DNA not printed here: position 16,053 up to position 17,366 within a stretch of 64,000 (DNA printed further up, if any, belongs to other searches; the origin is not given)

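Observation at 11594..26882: Four paralogous TIM-barrel proteins with a (D/N)-x-EP catalytic-acid-like motif (GH-A-clan-like, GHL/DUF-type)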

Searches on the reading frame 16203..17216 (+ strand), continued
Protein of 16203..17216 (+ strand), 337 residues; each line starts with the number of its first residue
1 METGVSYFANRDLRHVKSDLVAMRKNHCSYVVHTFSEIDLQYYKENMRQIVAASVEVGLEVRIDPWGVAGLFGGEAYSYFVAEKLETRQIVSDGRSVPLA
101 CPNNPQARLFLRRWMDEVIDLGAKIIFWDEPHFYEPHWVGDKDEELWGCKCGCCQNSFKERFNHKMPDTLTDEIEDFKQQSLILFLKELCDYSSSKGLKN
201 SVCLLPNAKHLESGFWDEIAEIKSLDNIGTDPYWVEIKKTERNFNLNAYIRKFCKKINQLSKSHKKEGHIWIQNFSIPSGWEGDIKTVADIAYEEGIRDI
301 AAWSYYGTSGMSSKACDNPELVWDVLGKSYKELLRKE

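Call 85: search_solved_structures(query=A2, max_evalue=10, show_alignments=4)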
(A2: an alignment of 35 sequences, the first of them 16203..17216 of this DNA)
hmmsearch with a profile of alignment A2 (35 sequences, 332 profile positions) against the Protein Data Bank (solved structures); distinct sequences matched with E-value up to 10: 5.
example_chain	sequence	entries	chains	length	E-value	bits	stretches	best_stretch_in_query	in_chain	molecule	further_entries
5mfb_A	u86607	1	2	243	0.0079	18.5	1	166-255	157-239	YIII(Dq)4CqI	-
6yxl_HHH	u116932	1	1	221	0.044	16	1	89-154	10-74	ACPA F3 Fab fragment - heavy chain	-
1vp8_A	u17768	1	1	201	0.99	11.6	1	261-314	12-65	hypothetical protein AF0103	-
6lvw_A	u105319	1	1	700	1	11.5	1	1-160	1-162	Beta-galactosidase Bga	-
7v8f_B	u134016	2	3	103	3.7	9.7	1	143-171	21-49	E3 ubiquitin-protein ligase RNF31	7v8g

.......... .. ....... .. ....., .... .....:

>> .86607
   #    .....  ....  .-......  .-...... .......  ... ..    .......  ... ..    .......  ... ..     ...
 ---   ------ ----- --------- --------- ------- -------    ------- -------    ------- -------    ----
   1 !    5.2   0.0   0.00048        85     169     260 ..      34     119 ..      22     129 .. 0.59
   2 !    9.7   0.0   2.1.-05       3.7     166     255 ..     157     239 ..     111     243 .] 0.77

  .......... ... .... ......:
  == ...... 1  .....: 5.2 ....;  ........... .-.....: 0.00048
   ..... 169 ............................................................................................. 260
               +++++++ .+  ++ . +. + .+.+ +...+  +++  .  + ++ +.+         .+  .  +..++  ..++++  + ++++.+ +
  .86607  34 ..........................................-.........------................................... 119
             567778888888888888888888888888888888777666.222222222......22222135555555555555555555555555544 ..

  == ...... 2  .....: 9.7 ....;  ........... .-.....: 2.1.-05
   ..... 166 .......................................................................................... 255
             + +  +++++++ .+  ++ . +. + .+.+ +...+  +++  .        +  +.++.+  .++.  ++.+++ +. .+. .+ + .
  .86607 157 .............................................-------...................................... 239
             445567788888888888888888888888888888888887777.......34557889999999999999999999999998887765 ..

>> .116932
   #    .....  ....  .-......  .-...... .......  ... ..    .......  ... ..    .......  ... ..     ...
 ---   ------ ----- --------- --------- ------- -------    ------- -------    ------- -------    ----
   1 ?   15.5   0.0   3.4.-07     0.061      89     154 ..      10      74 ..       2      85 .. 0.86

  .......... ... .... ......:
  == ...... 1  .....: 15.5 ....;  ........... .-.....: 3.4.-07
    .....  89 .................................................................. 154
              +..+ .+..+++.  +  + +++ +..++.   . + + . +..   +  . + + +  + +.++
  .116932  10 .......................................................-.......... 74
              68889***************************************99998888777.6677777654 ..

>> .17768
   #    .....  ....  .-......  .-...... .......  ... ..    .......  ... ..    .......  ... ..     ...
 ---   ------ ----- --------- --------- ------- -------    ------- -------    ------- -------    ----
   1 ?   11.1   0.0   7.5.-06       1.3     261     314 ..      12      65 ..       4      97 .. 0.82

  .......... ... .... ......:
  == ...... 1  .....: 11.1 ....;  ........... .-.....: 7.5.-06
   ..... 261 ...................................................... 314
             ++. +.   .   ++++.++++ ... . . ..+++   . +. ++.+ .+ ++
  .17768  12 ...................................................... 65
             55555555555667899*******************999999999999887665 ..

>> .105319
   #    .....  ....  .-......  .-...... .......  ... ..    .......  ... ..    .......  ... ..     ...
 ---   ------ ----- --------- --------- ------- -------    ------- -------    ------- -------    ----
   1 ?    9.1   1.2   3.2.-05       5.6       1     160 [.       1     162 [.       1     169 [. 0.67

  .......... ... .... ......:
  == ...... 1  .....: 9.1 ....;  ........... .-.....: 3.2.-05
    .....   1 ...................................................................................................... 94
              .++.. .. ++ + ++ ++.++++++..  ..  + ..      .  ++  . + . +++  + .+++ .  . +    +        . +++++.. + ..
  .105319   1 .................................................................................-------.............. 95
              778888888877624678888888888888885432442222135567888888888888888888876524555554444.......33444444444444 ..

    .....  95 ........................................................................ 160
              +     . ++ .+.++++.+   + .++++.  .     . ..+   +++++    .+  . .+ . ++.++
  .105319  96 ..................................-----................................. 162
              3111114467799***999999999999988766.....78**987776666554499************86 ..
